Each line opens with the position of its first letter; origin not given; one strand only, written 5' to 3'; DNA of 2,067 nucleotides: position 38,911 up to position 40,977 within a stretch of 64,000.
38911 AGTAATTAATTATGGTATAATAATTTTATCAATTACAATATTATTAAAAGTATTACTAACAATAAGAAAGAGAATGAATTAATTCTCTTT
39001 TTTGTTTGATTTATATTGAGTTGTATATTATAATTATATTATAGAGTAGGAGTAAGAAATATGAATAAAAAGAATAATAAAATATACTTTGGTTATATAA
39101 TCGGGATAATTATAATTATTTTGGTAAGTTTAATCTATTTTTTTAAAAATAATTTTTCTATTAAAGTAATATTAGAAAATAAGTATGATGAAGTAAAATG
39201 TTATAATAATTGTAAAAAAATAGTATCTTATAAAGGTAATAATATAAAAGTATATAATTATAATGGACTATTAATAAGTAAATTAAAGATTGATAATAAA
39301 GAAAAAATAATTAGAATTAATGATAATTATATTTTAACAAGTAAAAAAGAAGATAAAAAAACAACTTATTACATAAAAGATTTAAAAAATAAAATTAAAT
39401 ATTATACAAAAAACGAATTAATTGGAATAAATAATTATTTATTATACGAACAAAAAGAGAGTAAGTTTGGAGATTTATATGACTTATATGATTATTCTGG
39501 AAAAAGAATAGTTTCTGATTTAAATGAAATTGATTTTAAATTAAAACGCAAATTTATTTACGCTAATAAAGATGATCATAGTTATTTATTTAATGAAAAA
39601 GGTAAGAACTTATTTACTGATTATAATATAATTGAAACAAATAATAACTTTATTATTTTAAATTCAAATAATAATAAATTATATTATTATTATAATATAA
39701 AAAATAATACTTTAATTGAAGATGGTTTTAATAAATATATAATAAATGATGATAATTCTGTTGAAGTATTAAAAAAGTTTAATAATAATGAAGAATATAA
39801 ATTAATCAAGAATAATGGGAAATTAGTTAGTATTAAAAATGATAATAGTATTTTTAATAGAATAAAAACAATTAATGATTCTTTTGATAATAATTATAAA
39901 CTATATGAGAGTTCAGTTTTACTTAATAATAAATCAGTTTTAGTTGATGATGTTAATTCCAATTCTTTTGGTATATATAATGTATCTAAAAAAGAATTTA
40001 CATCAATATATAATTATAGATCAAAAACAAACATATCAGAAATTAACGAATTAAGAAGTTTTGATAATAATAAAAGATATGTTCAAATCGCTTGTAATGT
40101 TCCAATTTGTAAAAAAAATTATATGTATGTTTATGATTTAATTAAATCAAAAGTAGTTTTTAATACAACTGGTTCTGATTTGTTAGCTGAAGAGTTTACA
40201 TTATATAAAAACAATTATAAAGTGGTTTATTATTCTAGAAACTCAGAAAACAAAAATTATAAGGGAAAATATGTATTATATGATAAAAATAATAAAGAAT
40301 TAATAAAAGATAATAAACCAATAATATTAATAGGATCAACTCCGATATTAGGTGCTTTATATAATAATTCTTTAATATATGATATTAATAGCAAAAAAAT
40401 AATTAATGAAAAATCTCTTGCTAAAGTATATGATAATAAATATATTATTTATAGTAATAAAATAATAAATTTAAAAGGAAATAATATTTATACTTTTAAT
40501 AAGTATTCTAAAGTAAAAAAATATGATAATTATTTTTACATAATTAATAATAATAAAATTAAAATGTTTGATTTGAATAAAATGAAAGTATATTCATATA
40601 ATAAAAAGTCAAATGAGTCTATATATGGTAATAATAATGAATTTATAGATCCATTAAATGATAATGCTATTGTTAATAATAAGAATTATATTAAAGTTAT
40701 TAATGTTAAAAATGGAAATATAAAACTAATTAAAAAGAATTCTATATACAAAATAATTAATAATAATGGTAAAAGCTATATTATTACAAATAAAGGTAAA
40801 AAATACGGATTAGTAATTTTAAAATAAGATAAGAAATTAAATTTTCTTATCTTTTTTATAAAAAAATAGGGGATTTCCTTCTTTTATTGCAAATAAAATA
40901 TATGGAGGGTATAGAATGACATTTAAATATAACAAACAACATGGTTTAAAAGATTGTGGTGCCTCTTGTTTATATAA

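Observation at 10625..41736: Diverged tandem duplication of a ~15-kb module: giant surface protein plus membrane-anchored partner plus exporter 5' end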

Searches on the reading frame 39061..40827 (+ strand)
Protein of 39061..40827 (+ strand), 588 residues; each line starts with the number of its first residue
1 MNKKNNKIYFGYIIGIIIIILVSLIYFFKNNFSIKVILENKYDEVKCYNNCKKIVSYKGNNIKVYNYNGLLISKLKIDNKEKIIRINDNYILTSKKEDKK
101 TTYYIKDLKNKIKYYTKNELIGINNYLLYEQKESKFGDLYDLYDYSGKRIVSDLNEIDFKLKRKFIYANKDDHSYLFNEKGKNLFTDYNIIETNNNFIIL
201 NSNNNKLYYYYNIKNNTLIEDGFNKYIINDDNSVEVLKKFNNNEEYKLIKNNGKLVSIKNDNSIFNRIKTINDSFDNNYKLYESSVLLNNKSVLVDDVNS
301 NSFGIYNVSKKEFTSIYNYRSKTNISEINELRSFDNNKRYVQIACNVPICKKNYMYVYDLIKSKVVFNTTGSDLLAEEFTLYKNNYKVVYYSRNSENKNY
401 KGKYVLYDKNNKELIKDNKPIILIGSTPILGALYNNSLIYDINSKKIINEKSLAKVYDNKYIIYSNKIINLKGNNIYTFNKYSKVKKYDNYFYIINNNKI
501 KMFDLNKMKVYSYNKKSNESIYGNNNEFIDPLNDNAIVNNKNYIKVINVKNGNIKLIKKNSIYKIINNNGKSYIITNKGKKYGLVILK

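Call 9: search_protein_families(library=pfam, proteins=[window:39061-40824:+], max_evalue=0.01)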
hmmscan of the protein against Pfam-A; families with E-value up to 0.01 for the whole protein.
window:39061-40824:+ (588 aa): 0 families

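Call 15: find_encoding_contigs(protein=window:39061-40827:+, flank=10000, max_places=6)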
Protein window:39061-40827:+ (588 aa): 5 contigs read that carry it; 4 places shown.
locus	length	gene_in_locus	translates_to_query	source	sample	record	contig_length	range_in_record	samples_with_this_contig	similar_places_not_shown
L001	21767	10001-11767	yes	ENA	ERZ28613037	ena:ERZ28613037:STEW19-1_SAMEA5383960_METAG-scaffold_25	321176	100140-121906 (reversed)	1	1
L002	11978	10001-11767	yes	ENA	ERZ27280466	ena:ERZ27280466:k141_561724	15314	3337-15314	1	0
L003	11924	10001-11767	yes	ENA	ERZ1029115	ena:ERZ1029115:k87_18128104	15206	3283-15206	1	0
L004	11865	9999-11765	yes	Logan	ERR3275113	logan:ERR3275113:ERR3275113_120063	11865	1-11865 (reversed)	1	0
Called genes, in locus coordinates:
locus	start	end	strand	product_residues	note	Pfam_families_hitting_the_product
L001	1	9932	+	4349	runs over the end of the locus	PF09479:Flg_new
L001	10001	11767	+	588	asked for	-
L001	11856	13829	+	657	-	PF03412:Peptidase_C39, PF00664:ABC_membrane, PF00005:ABC_tran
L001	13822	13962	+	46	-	-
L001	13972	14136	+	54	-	-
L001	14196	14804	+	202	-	-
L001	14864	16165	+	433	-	-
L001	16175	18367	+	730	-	PF23139:OB_YrrC, PF14490:HHH_RecD2, PF13086:AAA_11 (weak), PF13245:AAA_19, PF13604:AAA_30, PF20720:nSTAND3 (faint), PF18335:SH3_13, PF13538:UvrD_C_2, +1 more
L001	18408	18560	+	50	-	-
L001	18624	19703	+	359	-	PF01594:AI-2E_transport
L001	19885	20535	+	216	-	PF02224:Cytidylate_kin, PF13189:Cytidylate_kin2, PF13238:AAA_18 (weak), PF13207:AAA_17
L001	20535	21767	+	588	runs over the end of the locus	PF01411:tRNA-synt_2c, PF07973:tRNA_SAD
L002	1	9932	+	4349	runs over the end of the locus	PF09479:Flg_new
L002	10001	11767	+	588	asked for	-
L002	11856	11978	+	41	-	?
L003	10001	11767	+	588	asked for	-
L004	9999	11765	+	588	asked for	-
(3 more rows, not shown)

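Call 27: find_homologous_proteins(query=window:39061-40824:+)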
Query window:39061-40824:+ (588 aa): 9 proteins with E <= 0.001 among 8000 candidates.
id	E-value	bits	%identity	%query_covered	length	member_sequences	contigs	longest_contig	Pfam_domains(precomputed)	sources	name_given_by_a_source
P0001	0.0e+0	1195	100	100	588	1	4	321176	-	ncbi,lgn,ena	-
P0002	2.2e-130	454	49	95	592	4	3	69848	-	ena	-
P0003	6.8e-90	321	37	95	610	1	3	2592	-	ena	-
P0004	1.3e-60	224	33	91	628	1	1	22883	-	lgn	-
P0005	1.0e-54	205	33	98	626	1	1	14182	-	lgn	-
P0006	8.7e-45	172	33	90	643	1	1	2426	-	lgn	-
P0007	4.0e-43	166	32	94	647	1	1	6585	-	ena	-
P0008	3.6e-31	127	29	98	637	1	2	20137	-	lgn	-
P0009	1.7e-30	125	29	98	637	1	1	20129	-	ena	-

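Call 28: find_encoding_contigs(protein=P0004, flank=10000, max_places=3)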
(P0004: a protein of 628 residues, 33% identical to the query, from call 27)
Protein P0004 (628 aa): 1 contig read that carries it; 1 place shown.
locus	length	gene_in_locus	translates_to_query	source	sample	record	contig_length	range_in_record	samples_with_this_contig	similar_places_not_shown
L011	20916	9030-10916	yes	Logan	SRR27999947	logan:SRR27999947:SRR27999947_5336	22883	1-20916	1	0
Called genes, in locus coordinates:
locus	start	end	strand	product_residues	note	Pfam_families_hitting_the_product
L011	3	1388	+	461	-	?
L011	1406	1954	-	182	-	PF01327:Pep_deformylase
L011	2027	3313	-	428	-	PF12671:Amidase_6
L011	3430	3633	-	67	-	-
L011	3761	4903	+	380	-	PF01098:FTSW_RODA_SPOVE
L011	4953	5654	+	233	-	PF10531:SLBB, PF00633:HHH (weak), PF12836:HHH_3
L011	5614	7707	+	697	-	PF13567:DUF4131, PF03772:Competence, PF00753:Lactamase_B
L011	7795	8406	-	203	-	PF01726:LexA_DNA_bind, PF00717:Peptidase_S24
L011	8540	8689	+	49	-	-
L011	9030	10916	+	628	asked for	-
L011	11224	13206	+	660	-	PF00456:Transketolase_N, PF02779:Transket_pyr, PF22613:Transketolase_C_1, PF02780:Transketolase_C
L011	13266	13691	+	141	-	PF10747:SirA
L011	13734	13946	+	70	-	PF03672:UPF0154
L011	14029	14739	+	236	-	-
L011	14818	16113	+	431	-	PF25888:WHD_DnaB, PF07261:DnaB_2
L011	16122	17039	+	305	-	PF01695:IstB_IS21 (weak)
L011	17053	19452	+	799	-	-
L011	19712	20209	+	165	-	-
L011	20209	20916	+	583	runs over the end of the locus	PF07973:tRNA_SAD, PF00587:tRNA-synt_2b, PF03129:HGTP_anticodon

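Call 29: find_encoding_contigs(protein=P0008, flank=10000, max_places=3)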
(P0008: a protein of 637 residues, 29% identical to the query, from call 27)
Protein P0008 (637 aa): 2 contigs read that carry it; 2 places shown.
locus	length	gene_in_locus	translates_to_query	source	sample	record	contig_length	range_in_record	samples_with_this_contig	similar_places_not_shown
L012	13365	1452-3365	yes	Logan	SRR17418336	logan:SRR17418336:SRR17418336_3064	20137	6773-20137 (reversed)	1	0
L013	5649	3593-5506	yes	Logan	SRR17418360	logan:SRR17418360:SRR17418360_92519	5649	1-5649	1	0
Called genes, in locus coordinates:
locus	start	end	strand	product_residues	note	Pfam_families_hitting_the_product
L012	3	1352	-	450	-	?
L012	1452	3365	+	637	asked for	-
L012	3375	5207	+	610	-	-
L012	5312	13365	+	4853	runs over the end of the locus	PF13620:CarboxypepD_reg, PF09479:Flg_new (weak), PF12810:ALK_LTK_GRD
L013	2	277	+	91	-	?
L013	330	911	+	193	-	-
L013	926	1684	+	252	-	PF00106:adh_short, PF08659:KR, PF13460:NAD_binding_10 (weak), PF13561:adh_short_C2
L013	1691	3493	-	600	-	PF00005:ABC_tran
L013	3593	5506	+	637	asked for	-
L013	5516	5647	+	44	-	?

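Call 30: find_encoding_contigs(protein=P0005, flank=10000, max_places=3)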
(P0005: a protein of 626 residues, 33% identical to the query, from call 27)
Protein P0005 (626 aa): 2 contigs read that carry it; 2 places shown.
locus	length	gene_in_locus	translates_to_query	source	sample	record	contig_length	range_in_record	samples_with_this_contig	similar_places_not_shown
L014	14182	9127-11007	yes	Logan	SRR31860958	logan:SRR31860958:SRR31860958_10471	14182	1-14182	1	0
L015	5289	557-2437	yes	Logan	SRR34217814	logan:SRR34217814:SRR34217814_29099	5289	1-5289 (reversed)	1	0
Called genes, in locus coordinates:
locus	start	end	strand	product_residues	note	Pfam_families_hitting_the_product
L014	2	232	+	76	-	?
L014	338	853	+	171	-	-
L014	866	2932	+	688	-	PF00497:SBP_bac_3 (faint), PF00990:GGDEF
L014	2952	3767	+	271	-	PF03631:Virul_fac_BrkB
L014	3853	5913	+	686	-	PF27449:LtaS_N, PF00884:Sulfatase, PF01663:Phosphodiest (weak)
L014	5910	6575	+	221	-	-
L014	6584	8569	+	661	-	PF03816:LytR_cpsA_psr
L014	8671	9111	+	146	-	-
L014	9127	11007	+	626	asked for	-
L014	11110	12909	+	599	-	PF19484:DUF6020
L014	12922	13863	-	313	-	PF13310:Virulence_RhuM, PF02661:Fic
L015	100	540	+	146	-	-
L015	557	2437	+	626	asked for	-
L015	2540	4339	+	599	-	PF19484:DUF6020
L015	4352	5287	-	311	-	?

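Call 37: predict_structure(alignment_id=A1)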
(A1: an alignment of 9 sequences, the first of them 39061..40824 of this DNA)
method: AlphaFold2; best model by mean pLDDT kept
length: 588 residues; sequences in the alignment: 9
mean_pLDDT: 87.8   pTM: 0.71
mean pLDDT of the five models: 87.8, 87.3, 86.3, 84.3, 82.5
residues with pLDDT >= 90: 311; 70-90: 245; 50-70: 22; < 50: 10
segments of 3 or more residues with pLDDT < 50: 1-5, 26-30
pLDDT, mean of each block of 10 residues (from residue 1): 48 78 56 80 92 93 93 90 92 92 94 95 93 85 95 92 92 92 93 92 91 90 88 88 88 87 87 82 79 87 88 89 73 73 86 88 86 88 93 92 96 95 92 92 92 88 93 92 87 91 91 92 89 87 89 85 86 90 90
secondary structure, 60 per line:
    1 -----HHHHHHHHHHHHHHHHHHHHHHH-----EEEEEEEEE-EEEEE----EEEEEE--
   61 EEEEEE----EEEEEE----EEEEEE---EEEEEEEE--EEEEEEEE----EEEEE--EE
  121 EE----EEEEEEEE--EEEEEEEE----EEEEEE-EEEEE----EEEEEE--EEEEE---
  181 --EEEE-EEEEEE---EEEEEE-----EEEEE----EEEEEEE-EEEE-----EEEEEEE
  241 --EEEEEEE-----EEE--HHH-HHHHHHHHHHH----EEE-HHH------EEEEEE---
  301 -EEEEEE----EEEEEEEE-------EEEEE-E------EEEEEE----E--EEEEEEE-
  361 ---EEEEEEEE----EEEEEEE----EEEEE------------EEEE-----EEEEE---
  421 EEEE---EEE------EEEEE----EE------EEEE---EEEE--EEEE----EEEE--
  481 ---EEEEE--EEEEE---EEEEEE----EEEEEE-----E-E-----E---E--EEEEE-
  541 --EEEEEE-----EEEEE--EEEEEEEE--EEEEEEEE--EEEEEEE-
elements in order: H6-28 E34-42 E44-48 E53-58 E61-66 E71-76 E81-86 E90-97 E100-107 E112-116 E119-122 E127-134 E137-144 E149-154 E156-160 E165-170 E173-177 E183-186 E188-193 E197-202 E208-212 E217-223 E225-228 E234-240 E243-249 E255-257 H264-274 E279-281 E292-297 E302-307 E312-319 E327-331 E340-345 E353-359 E364-371 E376-382 E387-391 E404-407 E413-417 E421-424 E428-430 E437-441 E454-457 E461-464 E467-470 E475-478 E484-488 E491-495 E499-504 E509-514 E535-539 E543-548 E554-558 E561-568 E571-578 E581-587

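Call 39: search_protein_families(library=ncbifam, proteins=[window:39061-40824:+], max_evalue=0.01)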
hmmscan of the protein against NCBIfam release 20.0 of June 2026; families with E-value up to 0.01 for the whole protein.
window:39061-40824:+ (588 aa): 0 families

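Call 40: fold_search(model_id=the predicted structure, library=pdb)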
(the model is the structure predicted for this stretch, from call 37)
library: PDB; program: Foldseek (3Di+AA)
matches with E <= 10: 1017; with E <= 0.001: 478
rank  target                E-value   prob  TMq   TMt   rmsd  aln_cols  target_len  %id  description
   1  8i7o_P1               1.2e-12  1.00  0.16  0.16  20.9       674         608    9  In situ structure of axonemal doublet microtubules in mouse sperm with 16-nm repeat (released 2023-10-11)
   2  9e2g_2B               1.2e-12  1.00  0.16  0.15  20.4       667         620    9  Cryo-EM structure of 48 nm repeat of microtubule doublet from T. brucei flagellum (released 2025-03-12)
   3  8g2z_0U               2.4e-12  1.00  0.17  0.16  20.9       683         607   10  48-nm doublet microtubule from Tetrahymena thermophila strain CU428 (released 2023-06-14)
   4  9e78_0L               4.0e-12  1.00  0.16  0.15  21.0       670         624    9  48-nm repeat of the Leishmania tarentolae doublet microtubule (released 2025-03-12)
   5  4nsx                  6.3e-12  1.00  0.18  0.17  21.4       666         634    9  Crystal Structure of the Utp21 tandem WD Domain (released 2014-02-19)
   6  8snb_4B               8.0e-12  1.00  0.18  0.17  19.9       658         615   10  atomic model of sea urchin sperm doublet microtubule (48-nm periodicity) (released 2023-06-28)
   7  9e2g_2C               8.8e-12  1.00  0.16  0.15  20.6       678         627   10  Cryo-EM structure of 48 nm repeat of microtubule doublet from T. brucei flagellum (released 2025-03-12)
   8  9d5n_CH               9.3e-12  1.00  0.16  0.15  20.7       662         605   11  48-nm doublet microtubule from Trichomonas vaginalis strain G3 (released 2025-05-14)
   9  7ung_e                1.4e-11  1.00  0.17  0.16  20.7       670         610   10  48-nm repeat of the human respiratory doublet microtubule (released 2022-10-05)
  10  8otz_f                1.6e-11  1.00  0.16  0.16  20.3       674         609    9  48-nm repeat of the native axonemal doublet microtubule from bovine sperm (released 2023-11-22)
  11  6u42_5L               2.5e-11  1.00  0.14  0.14  21.4       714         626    8  Natively decorated ciliary doublet microtubule (released 2019-11-13)
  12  9a2d_C                4.6e-11  1.00  0.15  0.09  24.5       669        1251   10  Modeling of the ciliary Intraflagellar transport-A complex (released 2024-05-10)
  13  5wyj_BE               5.3e-11  1.00  0.18  0.15  21.1       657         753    9  Cryo-EM structure of the 90S small subunit pre-ribosome (Dhr1-depleted, Enp1-TAP, state 1) (released 2017-03-29)
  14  9qpq_D                9.4e-11  1.00  0.14  0.14  21.6       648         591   10  The structure of the COPI leaf bound to GOLPH3 (released 2025-10-22)
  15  8snb_4A               1.1e-10  1.00  0.16  0.16  21.1       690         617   12  atomic model of sea urchin sperm doublet microtubule (48-nm periodicity) (released 2023-06-28)
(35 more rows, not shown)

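Call 43: find_related_loci(query=A1, collection=genome_contigs, flank=10000)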
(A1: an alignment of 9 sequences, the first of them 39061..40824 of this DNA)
Query A1 (588 aa) in genome_contigs; peptide patterns used: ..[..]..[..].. (x = any residue, [..] = any of these).
82 stretches matched a pattern; 9 encode a relative of the query (tblastn E <= 1e-3); 9 distinct loci.
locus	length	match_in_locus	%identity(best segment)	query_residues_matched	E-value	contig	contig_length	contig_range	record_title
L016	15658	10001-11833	35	12-588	6e-71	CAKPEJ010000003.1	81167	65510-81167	MAG: uncultured Bacilli bacterium isolate REFINED_METABAT215_TOP10_CONTIGS_1500_ASSEMBLY_K77_MERGED__Hadza_MoBio_hadza-E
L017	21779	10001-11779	30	13-569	4e-52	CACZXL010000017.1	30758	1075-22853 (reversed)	MAG: uncultured Erysipelotrichaceae bacterium isolate RUG13038 genome assembly, contig: RUG13038_asm_17, whole genome sh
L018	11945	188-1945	32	26-588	3e-51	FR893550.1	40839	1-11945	Clostridium sp. CAG:433 genomic scaffold, scf41, whole genome shotgun sequence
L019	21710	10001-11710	32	34-586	4e-48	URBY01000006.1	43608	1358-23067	uncultured Tenericutes bacterium isolate UMGS855 genome assembly, contig: NODE_637_length_43608_cov_7.397470, whole geno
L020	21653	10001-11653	29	24-540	4e-44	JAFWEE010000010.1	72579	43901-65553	MAG: Bacilli bacterium isolate RGIG5658 Sheep_Duodenum-4__c219889, whole genome shotgun sequence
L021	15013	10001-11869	31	8-588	9e-44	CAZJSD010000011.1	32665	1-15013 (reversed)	MAG TPA_asm: uncultured Muribaculaceae bacterium isolate SRP278969_co1_136 genome assembly, contig: NODE_1259_length_326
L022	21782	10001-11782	30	33-588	1e-42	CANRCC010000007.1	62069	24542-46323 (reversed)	MAG: uncultured Bacilli bacterium isolate Lapin-028__bin32 genome assembly, contig: Lapin-028__NODE_419_length_62069_cov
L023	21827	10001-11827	30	6-588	1e-45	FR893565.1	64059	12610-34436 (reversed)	Clostridium sp. CAG:433 genomic scaffold, scf115, whole genome shotgun sequence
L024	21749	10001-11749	29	37-583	4e-42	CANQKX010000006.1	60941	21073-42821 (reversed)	MAG: uncultured Bacilli bacterium isolate Lapin-016__bin29 genome assembly, contig: Lapin-016__NODE_429_length_60941_cov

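Call 46: find_encoding_contigs(protein=P0002, flank=10000, max_places=5)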
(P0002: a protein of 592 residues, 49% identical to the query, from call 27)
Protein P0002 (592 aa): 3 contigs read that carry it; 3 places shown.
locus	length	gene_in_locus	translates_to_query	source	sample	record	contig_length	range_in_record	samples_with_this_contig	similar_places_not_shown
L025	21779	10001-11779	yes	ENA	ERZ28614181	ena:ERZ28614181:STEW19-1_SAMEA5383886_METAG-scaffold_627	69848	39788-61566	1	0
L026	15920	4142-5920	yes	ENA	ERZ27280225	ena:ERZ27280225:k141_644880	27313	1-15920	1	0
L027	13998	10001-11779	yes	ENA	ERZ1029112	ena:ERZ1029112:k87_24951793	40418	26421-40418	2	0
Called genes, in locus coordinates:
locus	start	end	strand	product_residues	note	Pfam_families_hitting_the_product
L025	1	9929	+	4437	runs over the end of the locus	PF09479:Flg_new, PF13385:Laminin_G_3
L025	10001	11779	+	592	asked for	-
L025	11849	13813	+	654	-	PF03412:Peptidase_C39, PF00664:ABC_membrane, PF00005:ABC_tran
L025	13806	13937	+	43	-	-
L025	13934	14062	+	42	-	-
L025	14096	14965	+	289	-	PF02195:ParB_N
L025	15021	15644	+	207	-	-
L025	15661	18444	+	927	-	PF08341:TED (weak), PF13620:CarboxypepD_reg (faint), PF17210:SdrD_B (faint), PF17802:SpaA, PF11974:bMG3 (faint), PF23193:NOMO_3rd (faint), PF17802:SpaA (weak), PF17802:SpaA, +1 more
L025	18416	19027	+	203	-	PF04203:Sortase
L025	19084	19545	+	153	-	-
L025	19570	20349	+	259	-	-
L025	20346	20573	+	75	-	-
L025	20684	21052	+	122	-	PF00436:SSB, PF01336:tRNA_anti-codon (weak)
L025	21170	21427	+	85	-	PF01381:HTH_3 (weak), PF13443:HTH_26 (weak)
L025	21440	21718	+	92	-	PF18895:T4SS_pilin (weak)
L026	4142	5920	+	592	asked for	-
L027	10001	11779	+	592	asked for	-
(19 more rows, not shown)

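Call 73: search_protein_representatives(alignment_id=A1)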
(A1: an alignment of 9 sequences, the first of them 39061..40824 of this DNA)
Query: 9 sequences, 632 profile positions. Proteins with E-value up to 0.001 (for the whole library): 132; up to 1e-10: 99; up to 1e-30: 59. The best 132 are listed.
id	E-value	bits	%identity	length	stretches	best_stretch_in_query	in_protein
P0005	1.3e-237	806.6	-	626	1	1-632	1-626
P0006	2.4e-227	772.7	-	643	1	2-632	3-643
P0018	7.4e-215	731.4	-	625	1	9-632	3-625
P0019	5.1e-191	652.7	-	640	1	4-632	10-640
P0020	1.8e-188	644.3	-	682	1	3-632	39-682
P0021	3.9e-186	636.6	-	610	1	6-632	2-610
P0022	4.2e-185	633.2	-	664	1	3-632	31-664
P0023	2.3e-183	627.4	-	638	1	1-632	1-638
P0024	1.2e-175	601.9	-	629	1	1-632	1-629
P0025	1.3e-175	601.8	-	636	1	1-632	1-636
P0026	3.9e-171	587.0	-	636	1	4-632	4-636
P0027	7.4e-171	586.1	-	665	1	8-632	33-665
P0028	2.7e-164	564.4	-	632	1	3-632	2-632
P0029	7.5e-163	559.6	-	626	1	1-632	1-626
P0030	3.0e-158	544.5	-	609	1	6-632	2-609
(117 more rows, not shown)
